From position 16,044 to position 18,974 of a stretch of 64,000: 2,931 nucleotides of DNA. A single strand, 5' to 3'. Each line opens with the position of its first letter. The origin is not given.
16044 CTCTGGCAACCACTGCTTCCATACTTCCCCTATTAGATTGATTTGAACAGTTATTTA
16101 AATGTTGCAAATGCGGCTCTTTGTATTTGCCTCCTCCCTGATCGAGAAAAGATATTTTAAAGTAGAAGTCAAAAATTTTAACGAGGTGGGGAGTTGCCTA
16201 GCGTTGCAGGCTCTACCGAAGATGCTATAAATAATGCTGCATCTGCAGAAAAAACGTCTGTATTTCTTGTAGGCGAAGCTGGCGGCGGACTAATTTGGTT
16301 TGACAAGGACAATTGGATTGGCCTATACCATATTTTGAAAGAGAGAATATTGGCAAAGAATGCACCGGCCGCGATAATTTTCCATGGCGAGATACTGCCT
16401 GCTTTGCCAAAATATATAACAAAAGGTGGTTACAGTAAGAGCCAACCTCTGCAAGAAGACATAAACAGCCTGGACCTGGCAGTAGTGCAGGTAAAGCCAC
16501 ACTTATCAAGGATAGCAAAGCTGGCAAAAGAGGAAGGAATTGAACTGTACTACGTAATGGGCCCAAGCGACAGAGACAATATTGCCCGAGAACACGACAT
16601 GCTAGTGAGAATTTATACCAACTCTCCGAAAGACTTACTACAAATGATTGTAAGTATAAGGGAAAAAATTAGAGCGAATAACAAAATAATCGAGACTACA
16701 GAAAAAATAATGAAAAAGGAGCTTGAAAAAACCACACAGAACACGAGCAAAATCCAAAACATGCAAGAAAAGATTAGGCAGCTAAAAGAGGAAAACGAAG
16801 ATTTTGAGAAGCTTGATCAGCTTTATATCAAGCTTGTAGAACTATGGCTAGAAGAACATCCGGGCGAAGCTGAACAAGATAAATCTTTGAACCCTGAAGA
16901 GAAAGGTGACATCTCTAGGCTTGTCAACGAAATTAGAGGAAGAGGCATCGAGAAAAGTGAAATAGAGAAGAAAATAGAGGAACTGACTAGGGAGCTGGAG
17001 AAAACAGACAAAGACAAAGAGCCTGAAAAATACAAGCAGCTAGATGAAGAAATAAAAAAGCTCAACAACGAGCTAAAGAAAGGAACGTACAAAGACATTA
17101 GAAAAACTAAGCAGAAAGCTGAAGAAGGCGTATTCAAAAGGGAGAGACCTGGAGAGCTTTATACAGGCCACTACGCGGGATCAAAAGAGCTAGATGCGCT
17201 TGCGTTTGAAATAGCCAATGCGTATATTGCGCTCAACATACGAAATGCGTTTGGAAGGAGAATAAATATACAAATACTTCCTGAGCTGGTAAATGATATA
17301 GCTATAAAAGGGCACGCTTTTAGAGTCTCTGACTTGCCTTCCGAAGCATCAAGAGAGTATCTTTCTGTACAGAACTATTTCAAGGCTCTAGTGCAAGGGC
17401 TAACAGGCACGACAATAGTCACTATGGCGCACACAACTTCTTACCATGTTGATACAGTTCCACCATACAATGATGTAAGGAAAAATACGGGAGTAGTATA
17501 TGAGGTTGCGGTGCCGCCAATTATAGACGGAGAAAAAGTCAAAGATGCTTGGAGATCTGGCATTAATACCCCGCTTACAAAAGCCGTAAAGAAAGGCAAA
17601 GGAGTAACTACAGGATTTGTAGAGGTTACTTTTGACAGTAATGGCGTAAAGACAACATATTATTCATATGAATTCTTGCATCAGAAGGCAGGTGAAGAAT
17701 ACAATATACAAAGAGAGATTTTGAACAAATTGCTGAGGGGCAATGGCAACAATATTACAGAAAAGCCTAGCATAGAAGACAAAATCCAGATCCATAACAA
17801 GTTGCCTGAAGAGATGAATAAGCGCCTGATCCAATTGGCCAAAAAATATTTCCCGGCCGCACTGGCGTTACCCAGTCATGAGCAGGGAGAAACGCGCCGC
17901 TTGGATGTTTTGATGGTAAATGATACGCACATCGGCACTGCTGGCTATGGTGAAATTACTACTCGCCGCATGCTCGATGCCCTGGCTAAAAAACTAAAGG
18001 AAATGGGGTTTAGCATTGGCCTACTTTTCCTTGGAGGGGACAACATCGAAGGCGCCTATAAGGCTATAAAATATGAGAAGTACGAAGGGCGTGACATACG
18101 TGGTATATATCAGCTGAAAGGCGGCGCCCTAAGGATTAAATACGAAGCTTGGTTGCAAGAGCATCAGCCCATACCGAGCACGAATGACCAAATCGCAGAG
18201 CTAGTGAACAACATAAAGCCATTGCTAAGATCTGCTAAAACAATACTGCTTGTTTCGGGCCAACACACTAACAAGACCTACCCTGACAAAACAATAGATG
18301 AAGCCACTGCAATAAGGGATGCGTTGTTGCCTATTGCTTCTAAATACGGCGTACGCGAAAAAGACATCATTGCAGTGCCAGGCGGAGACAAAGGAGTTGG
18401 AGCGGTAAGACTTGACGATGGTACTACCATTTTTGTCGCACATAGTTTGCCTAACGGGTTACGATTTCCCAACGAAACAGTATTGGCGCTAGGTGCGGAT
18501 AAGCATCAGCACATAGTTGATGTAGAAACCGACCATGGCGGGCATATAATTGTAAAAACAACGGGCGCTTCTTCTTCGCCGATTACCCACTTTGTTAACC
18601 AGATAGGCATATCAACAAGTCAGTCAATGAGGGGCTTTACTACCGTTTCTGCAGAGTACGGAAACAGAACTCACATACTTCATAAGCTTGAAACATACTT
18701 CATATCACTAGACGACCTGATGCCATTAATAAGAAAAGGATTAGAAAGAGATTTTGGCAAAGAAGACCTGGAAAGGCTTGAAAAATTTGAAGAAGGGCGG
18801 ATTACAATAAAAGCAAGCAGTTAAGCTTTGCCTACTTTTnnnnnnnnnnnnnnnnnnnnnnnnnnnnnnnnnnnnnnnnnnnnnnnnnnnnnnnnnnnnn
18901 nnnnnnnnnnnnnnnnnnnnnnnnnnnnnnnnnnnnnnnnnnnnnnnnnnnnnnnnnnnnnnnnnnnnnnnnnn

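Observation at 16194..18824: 876-aa orphan with tandem metallophosphoesterase-like modules and an inserted coiled coil, wedged between mcm and pcna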

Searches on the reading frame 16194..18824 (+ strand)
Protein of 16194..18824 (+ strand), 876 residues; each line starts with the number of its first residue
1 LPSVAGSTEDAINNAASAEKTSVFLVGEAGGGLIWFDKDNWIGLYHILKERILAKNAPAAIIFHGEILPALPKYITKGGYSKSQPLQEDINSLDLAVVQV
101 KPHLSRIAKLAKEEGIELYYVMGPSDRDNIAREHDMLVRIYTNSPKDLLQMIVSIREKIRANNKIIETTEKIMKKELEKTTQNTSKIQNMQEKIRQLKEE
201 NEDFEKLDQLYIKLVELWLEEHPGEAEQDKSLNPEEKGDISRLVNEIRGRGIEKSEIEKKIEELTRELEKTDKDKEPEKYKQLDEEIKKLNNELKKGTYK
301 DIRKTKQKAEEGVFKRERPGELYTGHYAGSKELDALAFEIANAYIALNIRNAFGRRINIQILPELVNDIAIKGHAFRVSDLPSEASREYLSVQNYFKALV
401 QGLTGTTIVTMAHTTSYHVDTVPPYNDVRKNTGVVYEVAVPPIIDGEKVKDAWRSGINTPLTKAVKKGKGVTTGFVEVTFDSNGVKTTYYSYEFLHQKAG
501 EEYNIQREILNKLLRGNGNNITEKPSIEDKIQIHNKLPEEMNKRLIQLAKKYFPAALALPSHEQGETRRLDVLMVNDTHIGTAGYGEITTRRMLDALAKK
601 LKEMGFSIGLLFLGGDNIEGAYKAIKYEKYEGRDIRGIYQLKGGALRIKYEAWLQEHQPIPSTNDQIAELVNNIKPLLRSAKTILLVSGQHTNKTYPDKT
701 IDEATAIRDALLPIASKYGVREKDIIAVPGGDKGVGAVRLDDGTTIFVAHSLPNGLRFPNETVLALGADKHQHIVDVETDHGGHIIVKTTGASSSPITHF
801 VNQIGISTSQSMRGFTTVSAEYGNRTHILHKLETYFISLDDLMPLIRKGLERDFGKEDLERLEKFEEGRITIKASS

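Call 3: search_protein_families(library=pfam, proteins=[window:16194-18824:+], max_evalue=10)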
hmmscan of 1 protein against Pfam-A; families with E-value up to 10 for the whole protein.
window:16194-18824:+ (876 aa): 9 families
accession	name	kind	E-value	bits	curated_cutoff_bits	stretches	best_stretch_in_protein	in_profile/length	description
PF00957.27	Synaptobrevin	-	0.022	15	26.4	1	157-206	3-52/89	Synaptobrevin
PF14300.12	DMP19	-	0.19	12.8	25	1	141-217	29-107/112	DMP19-like protein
PF13851.11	GAS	-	0.27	11.1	32.3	2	143-209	19-85/200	Growth-arrest specific micro-tubule binding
PF03462.23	PCRF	-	0.28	11.4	24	2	257-312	1-56/194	PCRF domain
PF19903.4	DUF6376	-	0.33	11.7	27.3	1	253-310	32-85/116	Family of unknown function (DUF6376)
PF21408.2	MTR4-like_stalk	-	1.6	9.5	24.2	0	256-295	19-60/64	Exosome RNA helicase MTR4-like, stalk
PF08623.16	TIP120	-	4.9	7.4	25.9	1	133-210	84-161/166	TATA-binding protein interacting (TIP20)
PF05168.19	HEPN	-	8.7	7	22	0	259-313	54-104/117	HEPN domain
PF09969.14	DUF2203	-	9.3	7.4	24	0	244-296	12-64/122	Uncharacterized conserved protein (DUF2203)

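Call 4: search_protein_families(library=ncbifam, proteins=[window:16194-18824:+], max_evalue=10)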
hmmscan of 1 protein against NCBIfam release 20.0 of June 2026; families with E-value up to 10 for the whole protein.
window:16194-18824:+ (876 aa): 5 families
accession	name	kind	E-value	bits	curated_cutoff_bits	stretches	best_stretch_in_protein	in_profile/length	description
NF043079.1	MMSYN1_0167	equivalog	0.019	13.7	740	1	158-308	81-188/561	oligopeptide ABC transporter ATP-binding protein OppD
NF003034.1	PRK03918.1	equivalog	0.27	9.1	700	1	150-311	231-398/878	DNA double-strand break repair ATPase Rad50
NF041108.1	RQC_minor_2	equivalog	0.57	8.9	300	1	160-316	253-395/465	RQC-minor-2 family DNA-binding protein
NF046104.1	PptglHdxlasePcsB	equivalog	0.64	9.1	450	1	142-233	127-217/400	peptidoglycan hydrolase PcsB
NF008729.0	PRK11747.1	equivalog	6.1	5.1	598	1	161-292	281-400/703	ATP-dependent DNA helicase DinG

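Call 5: search_solved_structures(query=window:16194-18824:+, max_evalue=10)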
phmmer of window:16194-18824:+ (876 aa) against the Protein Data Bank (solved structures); distinct sequences matched with E-value up to 10: 5.
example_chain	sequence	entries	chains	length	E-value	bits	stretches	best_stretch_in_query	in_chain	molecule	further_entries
3pfm_A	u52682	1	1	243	0.85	11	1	585-642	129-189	GGDEF domain protein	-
1rp3_B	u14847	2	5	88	0.92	10.9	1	214-280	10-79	anti sigma factor FlgM | anti-sigma factor FlgM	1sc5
1nog_A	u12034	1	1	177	0.95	10.8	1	573-621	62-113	conserved hypothetical protein TA0546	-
6al9_A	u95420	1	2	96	1.1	10.7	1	235-316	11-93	Chorismate mutase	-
5j0k_A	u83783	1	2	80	4.3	8.6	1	240-297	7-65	designed protein 2L4HC2_23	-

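Call 6: find_homologous_proteins(query=window:16194-18824:+, max_evalue=0.001)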
Query window:16194-18824:+ (876 aa): 3 proteins with E <= 0.001 among 8000 candidates.
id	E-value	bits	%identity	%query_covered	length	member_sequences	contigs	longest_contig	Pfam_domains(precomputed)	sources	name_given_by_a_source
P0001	0.0e+0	1952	100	100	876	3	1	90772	-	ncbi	ncbi:MAG: hypothetical protein ACP5GD_00255 [Candidatus Micrarchaeia archaeon]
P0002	0.0e+0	1740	89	100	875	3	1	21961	-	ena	-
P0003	0.0e+0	1197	64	97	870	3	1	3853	-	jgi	-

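Call 16: find_encoding_contigs(protein=P0002, flank=10000, max_places=4)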
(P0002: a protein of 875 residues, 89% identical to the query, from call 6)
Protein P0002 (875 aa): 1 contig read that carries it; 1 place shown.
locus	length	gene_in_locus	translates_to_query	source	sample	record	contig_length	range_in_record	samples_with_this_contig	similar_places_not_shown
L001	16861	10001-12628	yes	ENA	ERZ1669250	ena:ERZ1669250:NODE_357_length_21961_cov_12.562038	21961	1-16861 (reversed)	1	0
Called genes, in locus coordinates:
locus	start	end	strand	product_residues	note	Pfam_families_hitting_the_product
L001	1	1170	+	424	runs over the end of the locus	PF02812:ELFV_dehydrog_N, PF00208:ELFV_dehydrog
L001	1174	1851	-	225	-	-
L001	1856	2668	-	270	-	-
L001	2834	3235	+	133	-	-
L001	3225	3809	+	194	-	PF01025:GrpE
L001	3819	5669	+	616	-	PF00012:HSP70, PF06723:MreB_Mbl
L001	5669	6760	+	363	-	PF00226:DnaJ, PF01556:DnaJ_C, PF15777:Anti-TRAP (faint), PF27659:CHP02642 (faint), PF00684:DnaJ_CXXCXGXG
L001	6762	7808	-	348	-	PF06550:SPP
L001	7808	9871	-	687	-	PF14551:MCM_N, PF17207:MCM_OB, PF21349:RUBY_RBDX (weak), PF00493:MCM, PF01078:Mg_chelatase (faint), PF07728:AAA_5, PF17855:MCM_lid, PF21100:WHD_MCM (weak)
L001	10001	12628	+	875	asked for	-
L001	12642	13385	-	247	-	PF00705:PCNA_N, PF02747:PCNA_C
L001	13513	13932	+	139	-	PF03551:PadR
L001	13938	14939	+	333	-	PF00005:ABC_tran, PF13304:AAA_21 (faint), PF13732:DrrA1-3_C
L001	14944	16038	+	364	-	PF12698:ABC2_membrane_3, PF01061:ABC2_membrane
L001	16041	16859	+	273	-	?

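Call 17: find_encoding_contigs(protein=P0003, flank=10000, max_places=4)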
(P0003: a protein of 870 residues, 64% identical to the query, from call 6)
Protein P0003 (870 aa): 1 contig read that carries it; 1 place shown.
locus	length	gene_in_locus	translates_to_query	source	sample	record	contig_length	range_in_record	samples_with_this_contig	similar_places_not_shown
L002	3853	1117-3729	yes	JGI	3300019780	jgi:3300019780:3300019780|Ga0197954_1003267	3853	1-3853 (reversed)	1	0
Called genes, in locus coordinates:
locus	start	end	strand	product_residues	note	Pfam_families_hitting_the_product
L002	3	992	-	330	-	?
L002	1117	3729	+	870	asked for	-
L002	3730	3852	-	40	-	?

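Call 23: predict_structure(alignment_id=A1)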
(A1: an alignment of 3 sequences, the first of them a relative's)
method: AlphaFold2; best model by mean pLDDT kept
length: 876 residues; sequences in the alignment: 3
mean_pLDDT: 46.0   pTM: 0.36
mean pLDDT of the five models: 46.0, 45.6, 43.5, 40.3, 39.5
residues with pLDDT >= 90: 0; 70-90: 152; 50-70: 171; < 50: 553
segments of 3 or more residues with pLDDT < 50: 1-44, 55-146, 223-254, 295-334, 348-500, 502-565, 581-587, 623-638, 658-663, 691-700, 731-734, 751-760, 770-813, 825-830, 866-876
pLDDT, mean of each block of 10 residues (from residue 1): 27 30 34 31 49 46 33 27 31 30 30 27 24 27 46 69 81 74 67 80 77 64 39 31 33 55 79 71 79 46 32 28 27 52 49 38 28 23 25 27 39 28 26 24 26 27 24 39 42 43 42 35 30 28 35 31 50 63 45 79 81 66 44 41 56 50 52 72 74 40 71 74 75 55 62 44 53 41 30 27 24 56 52 58 73 69 51 28
secondary structure, 60 per line:
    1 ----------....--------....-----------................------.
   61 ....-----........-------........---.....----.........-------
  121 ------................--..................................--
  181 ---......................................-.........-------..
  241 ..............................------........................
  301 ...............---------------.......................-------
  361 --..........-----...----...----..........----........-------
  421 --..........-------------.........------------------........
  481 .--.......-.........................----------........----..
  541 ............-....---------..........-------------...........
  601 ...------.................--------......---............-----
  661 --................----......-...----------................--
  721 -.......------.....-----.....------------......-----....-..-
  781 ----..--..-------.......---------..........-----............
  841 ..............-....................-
elements in order (helices of 4 or more, strands of 3 or more residues): H11-14 E23-26 H38-53 E60-64 H70-77 H85-92 E96-100 H105-113 H127-142 H145-178 H184-221 H223-231 H239-270 H277-315 H331-353 H363-372 H392-401 E406-413 H423-432 H446-454 E473-481 E484-490 H492-516 H527-534 H539-552 H554-557 E567-576 H590-603 E610-615 H616-626 H635-640 H644-655 H663-678 E683-688 H703-718 E725-728 E735-739 E745-749 E762-767 E773-776 H798-804 E814-823 E829-838 H839-854 H856-875

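Call 33: find_homologous_proteins(query=A3, max_evalue=0.00001)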
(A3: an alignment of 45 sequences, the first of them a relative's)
Query A3 (45 sequences) (876 aa, profile of the alignment): 3 proteins with E <= 0.00001 among 8000 candidates.
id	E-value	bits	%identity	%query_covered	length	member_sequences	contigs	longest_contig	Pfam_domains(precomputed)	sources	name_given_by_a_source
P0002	4.0e-267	907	89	100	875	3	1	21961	-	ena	-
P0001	3.5e-266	904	100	100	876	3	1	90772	-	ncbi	ncbi:MAG: hypothetical protein ACP5GD_00255 [Candidatus Micrarchaeia archaeon]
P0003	1.8e-258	878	64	97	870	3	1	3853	-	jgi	-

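Call 36: search_protein_families(library=pfam, alignment_id=A3, max_evalue=0.01)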
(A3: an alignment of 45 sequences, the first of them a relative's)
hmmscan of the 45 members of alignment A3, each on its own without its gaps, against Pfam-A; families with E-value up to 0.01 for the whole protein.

A. member 1, P0001 (876 aa): 0 families

B. families by the number of members that match (of 45 scanned): 5 families
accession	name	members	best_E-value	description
PF00149.33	Metallophos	13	1.2e-10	Calcineurin-like phosphoesterase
PF12850.12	Metallophos_2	8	1.1e-06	Calcineurin-like phosphoesterase superfamily domain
PF19220.6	Rod_CreS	1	0.003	Crescentin, rod domain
PF14362.11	DUF4407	1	0.0041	Domain of unknown function (DUF4407)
PF14282.11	FlxA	1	0.0098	FlxA-like protein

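Call 37: search_solved_structures(query=A3, max_evalue=1)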
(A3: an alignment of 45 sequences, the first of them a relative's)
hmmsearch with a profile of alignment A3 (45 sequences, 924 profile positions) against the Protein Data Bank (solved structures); distinct sequences matched with E-value up to 1: 75 (the best 60 are shown).
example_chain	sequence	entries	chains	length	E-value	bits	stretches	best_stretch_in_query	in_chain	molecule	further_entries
8a3k_UNK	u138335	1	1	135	6e-05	24.3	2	271-324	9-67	sc-apCC-4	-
7rkc_A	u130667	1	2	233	0.00024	22.3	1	224-345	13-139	D_3_633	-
9r1k_A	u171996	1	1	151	0.00031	22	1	243-327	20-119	sc-apCC-4-A7F-1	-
8tm9_A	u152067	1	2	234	0.00093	20.4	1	220-345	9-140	D_3_633_8x peptide bound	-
8tlp_A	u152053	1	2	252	0.0011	20.2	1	219-345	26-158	D_3_633_8x, no peptide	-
6w08_A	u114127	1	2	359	0.0012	20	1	142-290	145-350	Motility Associated Killing Factor E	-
6tao_A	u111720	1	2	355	0.0016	19.7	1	142-287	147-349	Non-hemolytic enterotoxin lytic component L1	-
3jbh_A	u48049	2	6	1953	0.0021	19.3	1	139-333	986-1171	MYOSIN 2 HEAVY CHAIN STRIATED MUSCLE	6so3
9r1m_A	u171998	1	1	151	0.0022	19.1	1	246-326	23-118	sc-apCC-4-LMF-1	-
8qox_B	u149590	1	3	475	0.0026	18.9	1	125-223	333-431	Conserved membrane protein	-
8zb7_O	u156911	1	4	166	0.0037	18.4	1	167-318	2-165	Tropomyosin alpha-1 chain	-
6vzf_A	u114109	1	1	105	0.0042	18.2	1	268-358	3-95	Autophagy-related protein 11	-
6egc_A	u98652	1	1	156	0.0058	17.8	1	168-326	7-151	SC_2L4HC2_23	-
9r1j_A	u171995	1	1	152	0.006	17.7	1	238-327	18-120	sc-apCC-4-NR-1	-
7c53_A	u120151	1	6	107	0.0083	17.3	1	139-226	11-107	Spike protein S2',pan-CoVs inhibitor EK1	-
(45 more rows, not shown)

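Call 70: search_protein_families(library=padloc, alignment_id=A3, max_evalue=0.001)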
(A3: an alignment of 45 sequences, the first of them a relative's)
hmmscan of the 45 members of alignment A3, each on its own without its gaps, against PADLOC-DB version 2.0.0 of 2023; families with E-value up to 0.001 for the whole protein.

A. member 1, P0001 (876 aa): 2 families
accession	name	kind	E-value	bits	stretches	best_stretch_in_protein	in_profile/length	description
PDLC03865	LmuB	-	7.3e-05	19.1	1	149-298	630-759/1007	-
PDLC03859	LmuB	-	0.0001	19.7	1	144-296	347-460/611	-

B. families by the number of members that match (of 45 scanned): 8 families
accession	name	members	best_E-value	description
PDLC03859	LmuB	3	4.1e-05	-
PDLC03865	LmuB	2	7.3e-05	-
PDLC00518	JetC1|JetC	1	1.4e-05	DUF3584 domain; MukB-like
PDLC00006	DruC1|DruC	1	8e-05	Unknown function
PDLC03868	LmuB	1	9.5e-05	-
PDLC02756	PbeC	1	0.00053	PbeC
PDLC02668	DndD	1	0.00082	DndD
PDLC00551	JetC2|JetC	1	0.00097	DUF3584 domain; MukB-like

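Call 71: search_protein_families(library=ncbifam, alignment_id=A3, max_evalue=0.001)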
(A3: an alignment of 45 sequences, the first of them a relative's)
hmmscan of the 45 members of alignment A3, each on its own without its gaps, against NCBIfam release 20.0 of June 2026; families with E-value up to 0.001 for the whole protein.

A. member 1, P0001 (876 aa): 0 families

B. families by the number of members that match (of 45 scanned): 9 families
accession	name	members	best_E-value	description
TIGR02168.1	SMC_prok_B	3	4.6e-08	chromosome segregation protein SMC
TIGR02169.1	SMC_prok_A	2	2.3e-06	chromosome segregation protein SMC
NF045487.1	ASRP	2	6.3e-05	archaea-specific SMC-related protein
NF045780.1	TrlF_fam_ATP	1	6.8e-05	TrlF family AAA-like ATPase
NF003118.0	PRK04036.1-3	1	8.6e-05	DNA-directed DNA polymerase II small subunit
NF041120.1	RqcH_arch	1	0.00023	ribosome rescue protein RqcH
NF008460.0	PRK11340.1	1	0.00027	phosphodiesterase YaeI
NF033458.1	lipid_A_LpxG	1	0.00032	UDP-2,3-diacylglucosamine diphosphatase LpxG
TIGR04211.1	SH3_and_anchor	1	0.00083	TIGR04211 family SH3 domain-containing protein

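Call 97: search_dna_similar(query=window:16194-18824:+, collection=plasmids, mode=protein, max_evalue=0.001, max_rows=10)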
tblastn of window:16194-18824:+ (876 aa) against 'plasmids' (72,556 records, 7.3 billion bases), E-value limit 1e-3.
No match.

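Call 98: search_dna_similar(query=window:16194-18824:+, collection=phages, mode=protein, max_evalue=0.001, max_rows=10)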
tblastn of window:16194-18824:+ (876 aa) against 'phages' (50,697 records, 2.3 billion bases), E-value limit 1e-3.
No match.
